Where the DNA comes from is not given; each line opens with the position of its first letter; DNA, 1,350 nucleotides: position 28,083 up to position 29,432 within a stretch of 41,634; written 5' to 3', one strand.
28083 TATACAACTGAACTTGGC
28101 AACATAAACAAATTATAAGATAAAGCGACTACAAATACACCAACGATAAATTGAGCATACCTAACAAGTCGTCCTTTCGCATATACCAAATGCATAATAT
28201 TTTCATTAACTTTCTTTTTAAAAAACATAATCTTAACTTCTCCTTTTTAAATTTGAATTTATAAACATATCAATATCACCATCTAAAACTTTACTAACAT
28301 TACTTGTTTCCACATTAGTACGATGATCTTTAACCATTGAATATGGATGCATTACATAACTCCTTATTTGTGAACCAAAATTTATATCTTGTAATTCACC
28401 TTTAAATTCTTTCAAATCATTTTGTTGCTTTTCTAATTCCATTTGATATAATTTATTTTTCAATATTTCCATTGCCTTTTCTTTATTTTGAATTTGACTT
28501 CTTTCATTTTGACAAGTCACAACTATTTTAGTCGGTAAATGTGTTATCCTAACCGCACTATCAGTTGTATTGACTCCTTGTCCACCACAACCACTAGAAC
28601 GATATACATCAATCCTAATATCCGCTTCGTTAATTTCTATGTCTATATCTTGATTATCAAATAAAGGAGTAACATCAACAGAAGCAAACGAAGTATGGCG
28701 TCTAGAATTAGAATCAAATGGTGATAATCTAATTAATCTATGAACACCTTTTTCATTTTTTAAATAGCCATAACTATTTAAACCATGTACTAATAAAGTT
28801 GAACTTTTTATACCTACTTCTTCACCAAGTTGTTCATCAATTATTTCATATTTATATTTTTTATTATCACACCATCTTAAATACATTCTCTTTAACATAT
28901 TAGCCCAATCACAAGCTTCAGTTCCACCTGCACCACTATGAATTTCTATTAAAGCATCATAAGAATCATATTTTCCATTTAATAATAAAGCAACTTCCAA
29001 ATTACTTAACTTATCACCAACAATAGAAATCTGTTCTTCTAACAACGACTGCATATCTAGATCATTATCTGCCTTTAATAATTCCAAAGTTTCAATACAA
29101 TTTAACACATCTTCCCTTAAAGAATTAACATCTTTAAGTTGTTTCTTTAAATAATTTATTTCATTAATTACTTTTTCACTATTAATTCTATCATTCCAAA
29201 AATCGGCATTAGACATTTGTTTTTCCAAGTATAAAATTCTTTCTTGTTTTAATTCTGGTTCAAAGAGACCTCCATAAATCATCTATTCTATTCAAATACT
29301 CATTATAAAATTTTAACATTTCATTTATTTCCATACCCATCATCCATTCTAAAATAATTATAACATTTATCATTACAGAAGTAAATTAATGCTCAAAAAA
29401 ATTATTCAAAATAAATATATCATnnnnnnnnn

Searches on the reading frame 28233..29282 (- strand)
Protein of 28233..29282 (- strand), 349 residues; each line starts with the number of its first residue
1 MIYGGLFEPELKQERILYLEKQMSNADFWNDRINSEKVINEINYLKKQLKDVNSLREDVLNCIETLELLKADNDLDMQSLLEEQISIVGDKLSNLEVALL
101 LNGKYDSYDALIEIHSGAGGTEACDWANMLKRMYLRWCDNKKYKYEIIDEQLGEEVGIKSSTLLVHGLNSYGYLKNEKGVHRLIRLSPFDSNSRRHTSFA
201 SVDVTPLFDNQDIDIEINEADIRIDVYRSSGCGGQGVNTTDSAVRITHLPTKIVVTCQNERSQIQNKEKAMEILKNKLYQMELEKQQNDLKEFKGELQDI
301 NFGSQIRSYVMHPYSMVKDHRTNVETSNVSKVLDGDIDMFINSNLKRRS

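Call 37: search_protein_families(library=pfam, proteins=[window:28233-29282:-], max_evalue=0.001)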
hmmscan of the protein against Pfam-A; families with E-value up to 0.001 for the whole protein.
window:28233-29282:- (349 aa): 2 families
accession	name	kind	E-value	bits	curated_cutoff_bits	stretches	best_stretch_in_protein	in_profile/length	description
PF03462.23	PCRF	-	1.1e-54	185.6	24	1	13-202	2-194/194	PCRF domain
PF00472.26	RF-1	-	9.2e-43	145.3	35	1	212-321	2-116/116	RF-1 domain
